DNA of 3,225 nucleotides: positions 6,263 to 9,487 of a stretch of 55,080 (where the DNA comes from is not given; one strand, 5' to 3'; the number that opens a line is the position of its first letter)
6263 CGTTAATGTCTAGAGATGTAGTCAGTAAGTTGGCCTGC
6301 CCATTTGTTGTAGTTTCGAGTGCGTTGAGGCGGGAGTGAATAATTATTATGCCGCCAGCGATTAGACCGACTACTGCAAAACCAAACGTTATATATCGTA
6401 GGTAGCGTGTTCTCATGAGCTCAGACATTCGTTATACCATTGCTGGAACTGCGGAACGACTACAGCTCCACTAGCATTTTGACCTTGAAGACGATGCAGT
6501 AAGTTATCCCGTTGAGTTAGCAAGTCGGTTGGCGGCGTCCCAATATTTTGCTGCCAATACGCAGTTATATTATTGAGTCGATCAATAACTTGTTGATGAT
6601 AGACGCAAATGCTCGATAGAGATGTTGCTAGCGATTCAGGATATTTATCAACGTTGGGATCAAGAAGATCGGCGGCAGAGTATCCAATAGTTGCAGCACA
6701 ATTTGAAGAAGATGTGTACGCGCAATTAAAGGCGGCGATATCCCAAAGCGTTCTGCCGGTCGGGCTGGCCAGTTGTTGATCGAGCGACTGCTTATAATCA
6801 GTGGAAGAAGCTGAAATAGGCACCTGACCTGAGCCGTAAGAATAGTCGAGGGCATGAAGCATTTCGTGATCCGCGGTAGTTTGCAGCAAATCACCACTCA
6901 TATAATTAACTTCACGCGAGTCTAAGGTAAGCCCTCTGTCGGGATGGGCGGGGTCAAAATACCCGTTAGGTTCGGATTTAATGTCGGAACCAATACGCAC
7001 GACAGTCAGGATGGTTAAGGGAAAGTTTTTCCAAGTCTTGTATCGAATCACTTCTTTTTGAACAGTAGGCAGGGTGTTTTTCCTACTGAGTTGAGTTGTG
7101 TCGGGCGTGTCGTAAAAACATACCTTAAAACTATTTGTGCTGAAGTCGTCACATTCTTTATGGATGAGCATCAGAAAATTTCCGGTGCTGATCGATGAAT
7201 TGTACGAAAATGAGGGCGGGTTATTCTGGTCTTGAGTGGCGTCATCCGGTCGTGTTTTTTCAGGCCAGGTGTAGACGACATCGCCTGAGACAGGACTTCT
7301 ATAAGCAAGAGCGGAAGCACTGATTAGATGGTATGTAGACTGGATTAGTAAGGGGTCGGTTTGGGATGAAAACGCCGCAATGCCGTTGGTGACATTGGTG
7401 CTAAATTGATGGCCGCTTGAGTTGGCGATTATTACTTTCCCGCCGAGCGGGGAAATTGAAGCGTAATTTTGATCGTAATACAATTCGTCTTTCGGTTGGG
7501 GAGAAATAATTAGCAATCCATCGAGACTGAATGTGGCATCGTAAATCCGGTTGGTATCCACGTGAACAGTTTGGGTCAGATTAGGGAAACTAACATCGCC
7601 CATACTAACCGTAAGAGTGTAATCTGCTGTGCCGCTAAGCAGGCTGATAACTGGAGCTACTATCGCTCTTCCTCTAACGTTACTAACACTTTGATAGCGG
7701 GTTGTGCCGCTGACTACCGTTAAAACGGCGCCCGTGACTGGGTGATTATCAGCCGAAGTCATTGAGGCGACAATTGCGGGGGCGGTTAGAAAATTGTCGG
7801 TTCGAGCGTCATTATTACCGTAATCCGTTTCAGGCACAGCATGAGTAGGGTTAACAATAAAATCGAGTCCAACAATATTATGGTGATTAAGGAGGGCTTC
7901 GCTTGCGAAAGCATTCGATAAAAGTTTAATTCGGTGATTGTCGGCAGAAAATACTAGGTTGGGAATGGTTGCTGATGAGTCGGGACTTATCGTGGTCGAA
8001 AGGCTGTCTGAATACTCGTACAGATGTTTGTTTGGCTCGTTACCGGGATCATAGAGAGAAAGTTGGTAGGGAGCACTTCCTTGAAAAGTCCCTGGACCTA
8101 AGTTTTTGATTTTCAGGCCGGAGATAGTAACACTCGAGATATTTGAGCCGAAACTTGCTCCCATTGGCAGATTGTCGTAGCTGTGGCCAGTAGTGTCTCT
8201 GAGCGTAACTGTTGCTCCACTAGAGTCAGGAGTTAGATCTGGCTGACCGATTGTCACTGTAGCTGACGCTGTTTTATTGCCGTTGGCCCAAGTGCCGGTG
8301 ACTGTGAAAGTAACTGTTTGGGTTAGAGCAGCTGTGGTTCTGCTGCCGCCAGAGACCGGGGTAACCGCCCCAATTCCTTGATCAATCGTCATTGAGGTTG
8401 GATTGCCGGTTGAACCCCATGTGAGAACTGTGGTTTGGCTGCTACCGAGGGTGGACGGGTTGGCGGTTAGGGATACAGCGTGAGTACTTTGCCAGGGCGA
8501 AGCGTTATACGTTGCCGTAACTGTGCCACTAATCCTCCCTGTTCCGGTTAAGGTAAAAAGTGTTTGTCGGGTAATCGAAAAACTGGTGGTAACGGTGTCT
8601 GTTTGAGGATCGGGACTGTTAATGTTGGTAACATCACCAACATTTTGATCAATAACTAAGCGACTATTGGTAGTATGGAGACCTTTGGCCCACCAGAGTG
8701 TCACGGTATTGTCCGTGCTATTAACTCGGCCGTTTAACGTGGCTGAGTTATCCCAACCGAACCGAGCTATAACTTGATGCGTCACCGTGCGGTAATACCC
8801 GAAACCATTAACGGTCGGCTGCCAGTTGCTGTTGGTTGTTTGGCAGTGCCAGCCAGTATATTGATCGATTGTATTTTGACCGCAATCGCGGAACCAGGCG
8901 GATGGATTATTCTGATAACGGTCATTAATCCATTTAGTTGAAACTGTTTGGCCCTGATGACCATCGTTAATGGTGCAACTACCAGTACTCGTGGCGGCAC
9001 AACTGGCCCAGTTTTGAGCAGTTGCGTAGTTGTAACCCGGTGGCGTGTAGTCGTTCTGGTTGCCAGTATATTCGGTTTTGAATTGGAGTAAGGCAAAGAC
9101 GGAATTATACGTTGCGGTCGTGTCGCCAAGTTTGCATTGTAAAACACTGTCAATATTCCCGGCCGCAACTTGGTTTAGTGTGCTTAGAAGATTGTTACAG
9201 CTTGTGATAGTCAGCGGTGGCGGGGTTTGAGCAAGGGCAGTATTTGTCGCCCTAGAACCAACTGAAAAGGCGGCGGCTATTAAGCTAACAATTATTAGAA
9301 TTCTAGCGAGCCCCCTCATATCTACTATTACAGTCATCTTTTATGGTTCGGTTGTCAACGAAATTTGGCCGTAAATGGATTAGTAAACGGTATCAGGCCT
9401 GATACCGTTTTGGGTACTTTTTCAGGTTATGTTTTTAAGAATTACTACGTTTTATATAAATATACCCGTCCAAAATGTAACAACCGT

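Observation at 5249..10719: Cargo-carrying IS1595-family transposon with intact ends and a perfect 8-bp target duplication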

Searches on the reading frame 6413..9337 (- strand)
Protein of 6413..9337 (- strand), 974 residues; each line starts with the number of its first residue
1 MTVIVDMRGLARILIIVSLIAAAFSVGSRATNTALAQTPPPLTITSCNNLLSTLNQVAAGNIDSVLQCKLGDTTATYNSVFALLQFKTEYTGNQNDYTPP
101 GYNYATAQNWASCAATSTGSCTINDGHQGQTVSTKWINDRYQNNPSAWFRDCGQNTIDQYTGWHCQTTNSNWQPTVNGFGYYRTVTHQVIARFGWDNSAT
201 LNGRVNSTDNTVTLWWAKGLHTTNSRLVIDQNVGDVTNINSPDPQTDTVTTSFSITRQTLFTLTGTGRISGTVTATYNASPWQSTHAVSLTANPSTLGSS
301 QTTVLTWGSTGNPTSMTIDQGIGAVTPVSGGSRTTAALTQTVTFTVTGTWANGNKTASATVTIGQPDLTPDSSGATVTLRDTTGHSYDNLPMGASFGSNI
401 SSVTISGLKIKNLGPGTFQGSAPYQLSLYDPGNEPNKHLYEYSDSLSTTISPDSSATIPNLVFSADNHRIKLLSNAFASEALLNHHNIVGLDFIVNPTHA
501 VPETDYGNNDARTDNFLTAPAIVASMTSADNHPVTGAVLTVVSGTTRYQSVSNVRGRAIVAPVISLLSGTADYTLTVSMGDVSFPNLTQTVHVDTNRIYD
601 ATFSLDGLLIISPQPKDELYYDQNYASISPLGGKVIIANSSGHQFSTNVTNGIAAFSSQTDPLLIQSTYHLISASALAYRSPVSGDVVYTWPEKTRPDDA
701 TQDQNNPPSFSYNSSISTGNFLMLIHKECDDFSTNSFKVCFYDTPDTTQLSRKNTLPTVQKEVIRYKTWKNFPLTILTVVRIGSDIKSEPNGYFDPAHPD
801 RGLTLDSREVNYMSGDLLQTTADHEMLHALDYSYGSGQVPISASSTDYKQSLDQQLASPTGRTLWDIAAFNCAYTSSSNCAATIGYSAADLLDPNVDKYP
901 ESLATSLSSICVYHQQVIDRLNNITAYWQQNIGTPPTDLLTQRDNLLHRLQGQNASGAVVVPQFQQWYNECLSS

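Call 6: search_protein_families(library=pfam, proteins=[window:6413-9337:-], max_evalue=0.01)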
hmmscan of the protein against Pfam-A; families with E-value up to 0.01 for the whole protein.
window:6413-9337:- (974 aa): 0 families

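Call 7: search_protein_families(library=ncbifam, proteins=[window:6413-9337:-], max_evalue=0.01)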
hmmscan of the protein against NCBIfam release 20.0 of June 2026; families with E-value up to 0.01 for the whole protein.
window:6413-9337:- (974 aa): 0 families

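Call 12: find_encoding_contigs(protein=window:6413-9337:-, flank=10000, max_places=10)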
Protein window:6413-9337:- (974 aa): 1 contig read that carries it; 1 place shown.
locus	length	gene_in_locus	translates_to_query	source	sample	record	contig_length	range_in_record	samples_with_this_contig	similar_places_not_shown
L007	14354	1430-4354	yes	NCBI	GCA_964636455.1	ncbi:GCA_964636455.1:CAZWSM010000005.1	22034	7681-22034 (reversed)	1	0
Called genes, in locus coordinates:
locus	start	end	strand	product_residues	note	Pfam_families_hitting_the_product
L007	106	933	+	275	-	PF12762:DDE_Tnp_IS1595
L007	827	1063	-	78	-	-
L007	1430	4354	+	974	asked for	-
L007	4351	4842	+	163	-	-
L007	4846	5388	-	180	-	-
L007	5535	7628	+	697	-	-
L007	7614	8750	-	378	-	PF04519:Bactofilin (weak), PF26514:DUF8173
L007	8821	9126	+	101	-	-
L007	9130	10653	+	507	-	-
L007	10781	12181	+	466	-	PF02156:Glyco_hydro_26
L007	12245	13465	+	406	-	PF01522:Polysacc_deac_1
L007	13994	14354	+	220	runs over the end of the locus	PF13560:HTH_31, PF01381:HTH_3, PF12844:HTH_19 (weak), PF13443:HTH_26 (faint), PF00011:HSP20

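Call 18: list_cluster_members(proteins=[P0001, window:6413-9337:-, window:5925-6428:-, window:5364-5921:+])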
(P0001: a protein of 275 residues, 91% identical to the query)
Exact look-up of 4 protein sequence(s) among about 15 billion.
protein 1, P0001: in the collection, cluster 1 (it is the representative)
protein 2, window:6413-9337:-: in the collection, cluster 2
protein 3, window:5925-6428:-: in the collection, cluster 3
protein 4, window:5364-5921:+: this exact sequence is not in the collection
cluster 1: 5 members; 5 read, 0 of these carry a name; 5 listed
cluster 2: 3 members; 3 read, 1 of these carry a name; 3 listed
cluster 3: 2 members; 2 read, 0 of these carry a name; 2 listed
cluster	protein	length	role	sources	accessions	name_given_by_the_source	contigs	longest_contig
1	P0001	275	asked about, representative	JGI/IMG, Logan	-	-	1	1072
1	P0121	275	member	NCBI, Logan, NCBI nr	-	-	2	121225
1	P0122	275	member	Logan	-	-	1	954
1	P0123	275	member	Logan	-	-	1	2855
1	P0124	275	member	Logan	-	-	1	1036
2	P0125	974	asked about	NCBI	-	-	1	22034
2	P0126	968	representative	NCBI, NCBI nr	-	-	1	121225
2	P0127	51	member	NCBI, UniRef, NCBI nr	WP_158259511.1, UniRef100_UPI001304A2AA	hypothetical protein [Photobacterium sp. GB-210] | hypothetical protein n=1 Tax=Photobacterium sp. GB-210 TaxID=2022104 RepID=UPI001304A2AA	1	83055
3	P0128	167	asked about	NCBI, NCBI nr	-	-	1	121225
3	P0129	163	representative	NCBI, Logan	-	-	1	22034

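Call 40: find_homologous_proteins(query=window:6413-9337:-, max_evalue=0.001)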
Query window:6413-9337:- (974 aa): 7 proteins with E <= 0.001 among 8000 candidates.
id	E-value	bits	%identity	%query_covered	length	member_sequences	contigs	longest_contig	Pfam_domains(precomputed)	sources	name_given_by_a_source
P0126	0.0e+0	2190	100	99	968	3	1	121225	-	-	-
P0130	2.7e-27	113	44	6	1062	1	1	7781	-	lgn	-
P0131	5.8e-26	109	31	16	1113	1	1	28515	PF07679.23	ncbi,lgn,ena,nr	ncbi:MAG: hypothetical protein OXK80_03890 [Bdellovibrionales bacterium]|nr:hypothetical protein [Bd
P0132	8.3e-22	95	52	5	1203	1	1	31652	-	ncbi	-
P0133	3.9e-21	93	49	8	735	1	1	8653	PF07679.23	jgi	jgi:hypothetical protein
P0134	8.1e-6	42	39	8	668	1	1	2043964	PF04185.20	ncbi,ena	-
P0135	1.5e-4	38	49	4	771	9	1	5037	PF13715.13,PF13620.13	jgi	jgi:hypothetical protein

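Call 42: search_solved_structures(query=window:6413-9337:-, max_evalue=1)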
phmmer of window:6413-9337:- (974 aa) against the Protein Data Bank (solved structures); distinct sequences matched with E-value up to 1: 11.
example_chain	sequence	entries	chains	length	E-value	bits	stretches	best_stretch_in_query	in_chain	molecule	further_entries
9kx8_B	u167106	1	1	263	0.024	15.8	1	305-380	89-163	Beta-galactoside-specific lectin 1 chain B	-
1ce7_B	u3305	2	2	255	0.036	15.3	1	305-385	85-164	PROTEIN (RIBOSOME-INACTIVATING PROTEIN TYPE II)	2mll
4eb2_B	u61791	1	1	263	0.041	15.1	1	305-384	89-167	Beta-galactoside-specific lectin 1 chain B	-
6ely_B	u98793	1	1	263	0.067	14.4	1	305-384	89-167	Mistletoe Lectin I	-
1pum_B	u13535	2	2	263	0.067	14.4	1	305-384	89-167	lectin I B chain | BETA-GALACTOSIDE SPECIFIC LECTIN I B CHAIN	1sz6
2rg9_B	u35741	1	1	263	0.077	14.2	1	305-382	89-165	Beta-galactoside-specific lectin 1 chain B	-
4jkx_B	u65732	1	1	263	0.091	13.9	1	305-380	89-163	Beta-galactoside-specific lectin 1 B chain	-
1oql_B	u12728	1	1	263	0.093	13.9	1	305-380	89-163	MISTLETOE LECTIN I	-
3o5w_B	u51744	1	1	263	0.093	13.9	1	305-380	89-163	Beta-galactoside-specific lectin 1 chain B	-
1m2t_B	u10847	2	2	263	0.13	13.5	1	305-384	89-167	mistletoe lectin I B chain | Beta-galactoside-specific lectin 1 chain B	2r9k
1pc8_B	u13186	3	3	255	0.14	13.4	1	305-385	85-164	Himalayan mistletoe ribosome-inactivating protein | Beta-galactoside-specific lectin 4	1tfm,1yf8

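Call 54: search_protein_families(library=padloc, proteins=[window:6413-9337:-], max_evalue=0.01)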
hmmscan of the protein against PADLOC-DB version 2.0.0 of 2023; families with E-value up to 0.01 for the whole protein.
window:6413-9337:- (974 aa): 0 families

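Call 55: search_protein_families(library=phrogs, proteins=[window:6413-9337:-], max_evalue=0.01)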
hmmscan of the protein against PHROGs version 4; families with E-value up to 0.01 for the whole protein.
window:6413-9337:- (974 aa): 0 families

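Call 61: search_protein_representatives(protein=window:6413-9337:-)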
Query: 974 residues. Proteins with E-value up to 0.001 (for the whole library): 352; up to 1e-10: 82; up to 1e-30: 15. The best 150 are listed.
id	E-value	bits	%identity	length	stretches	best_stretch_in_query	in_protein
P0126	0.0e+00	2190.0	100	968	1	7-974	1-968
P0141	3.3e-71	257.0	31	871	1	287-973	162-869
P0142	3.5e-68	247.0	37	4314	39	268-365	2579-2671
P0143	3.2e-55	204.1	30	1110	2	363-973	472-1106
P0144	2.1e-49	184.8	45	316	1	14-344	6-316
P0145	2.1e-48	181.6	40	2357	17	254-367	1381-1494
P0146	3.6e-44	167.5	49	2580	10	287-408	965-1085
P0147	2.7e-42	161.3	31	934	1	365-953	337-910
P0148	1.4e-39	152.3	30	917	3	365-952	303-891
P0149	1.4e-38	149.1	33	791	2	585-972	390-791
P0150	7.8e-37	143.3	40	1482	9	249-389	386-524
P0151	2.6e-33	131.6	29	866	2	301-972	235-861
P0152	1.3e-32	129.2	40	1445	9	288-361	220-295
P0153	3.1e-32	128.0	41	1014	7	281-366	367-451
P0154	4.1e-31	124.3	29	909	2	361-971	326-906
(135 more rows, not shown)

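Call 67: find_encoding_contigs(protein=P0141, flank=8000, max_places=4)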
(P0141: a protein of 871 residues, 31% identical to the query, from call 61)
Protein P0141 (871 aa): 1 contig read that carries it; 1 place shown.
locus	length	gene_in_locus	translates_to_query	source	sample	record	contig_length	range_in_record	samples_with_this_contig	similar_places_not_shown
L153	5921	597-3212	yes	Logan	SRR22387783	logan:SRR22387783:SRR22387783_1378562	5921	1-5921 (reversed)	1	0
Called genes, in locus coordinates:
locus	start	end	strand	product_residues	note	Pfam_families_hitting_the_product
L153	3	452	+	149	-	?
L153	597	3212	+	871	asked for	-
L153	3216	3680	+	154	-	-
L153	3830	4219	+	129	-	-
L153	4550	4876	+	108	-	PF00825:Ribonuclease_P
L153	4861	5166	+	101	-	PF01809:YidD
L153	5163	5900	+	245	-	PF02096:60KD_IMP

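Call 80: find_encoding_contigs(protein=P0143, flank=8000, max_places=3)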
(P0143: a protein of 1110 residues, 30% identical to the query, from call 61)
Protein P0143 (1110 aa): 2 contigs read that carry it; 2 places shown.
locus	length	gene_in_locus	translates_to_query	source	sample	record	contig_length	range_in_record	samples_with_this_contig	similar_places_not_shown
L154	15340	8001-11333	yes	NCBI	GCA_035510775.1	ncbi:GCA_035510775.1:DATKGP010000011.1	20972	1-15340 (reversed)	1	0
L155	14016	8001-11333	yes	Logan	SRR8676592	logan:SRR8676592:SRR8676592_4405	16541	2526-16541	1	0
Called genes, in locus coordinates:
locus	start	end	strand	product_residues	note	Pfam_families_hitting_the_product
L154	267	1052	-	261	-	PF00899:ThiF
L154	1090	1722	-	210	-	PF13444:Acetyltransf_5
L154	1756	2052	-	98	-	-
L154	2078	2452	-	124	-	-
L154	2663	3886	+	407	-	PF00579:tRNA-synt_1b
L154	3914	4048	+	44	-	-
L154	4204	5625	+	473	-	PF13353:Fer4_12 (weak), PF04055:Radical_SAM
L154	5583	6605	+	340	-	PF04055:Radical_SAM (weak)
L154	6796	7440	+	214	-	PF13328:HD_4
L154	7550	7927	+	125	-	-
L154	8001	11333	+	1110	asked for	-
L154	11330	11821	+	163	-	-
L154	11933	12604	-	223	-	-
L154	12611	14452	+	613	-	-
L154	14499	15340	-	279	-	PF00587:tRNA-synt_2b (weak), PF03129:HGTP_anticodon, PF09180:ProRS-C_1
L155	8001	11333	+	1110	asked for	-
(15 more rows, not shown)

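Call 85: search_protein_families(library=pfam, proteins=[L011:1332-1913:+, L011:1910-2545:+, L011:2545-2853:+], max_evalue=0.001)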
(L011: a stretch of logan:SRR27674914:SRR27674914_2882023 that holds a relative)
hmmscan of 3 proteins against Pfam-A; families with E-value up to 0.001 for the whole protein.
L011:1332-1913:+ (193 aa): 0 families

L011:1910-2545:+ (211 aa): 3 families
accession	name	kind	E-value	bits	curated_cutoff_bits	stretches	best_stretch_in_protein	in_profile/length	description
PF13483.12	Lactamase_B_3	-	5.7e-24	85.3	24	1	2-175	1-160/160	Beta-lactamase superfamily domain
PF12706.13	Lactamase_B_2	-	1.9e-11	44.4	27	1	19-175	2-199/200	Beta-lactamase superfamily domain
PF00753.33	Lactamase_B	-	3.3e-05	24.4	22.7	1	10-50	8-57/196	Metallo-beta-lactamase superfamily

L011:2545-2853:+ (103 aa): 2 families
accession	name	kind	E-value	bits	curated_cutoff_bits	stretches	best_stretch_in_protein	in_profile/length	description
PF11969.13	DcpS_C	-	1.4e-11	45.3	24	1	20-103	14-97/114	Scavenger mRNA decapping enzyme C-term binding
PF01230.28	HIT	-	4.1e-10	40.6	21.5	1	23-103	9-90/98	HIT domain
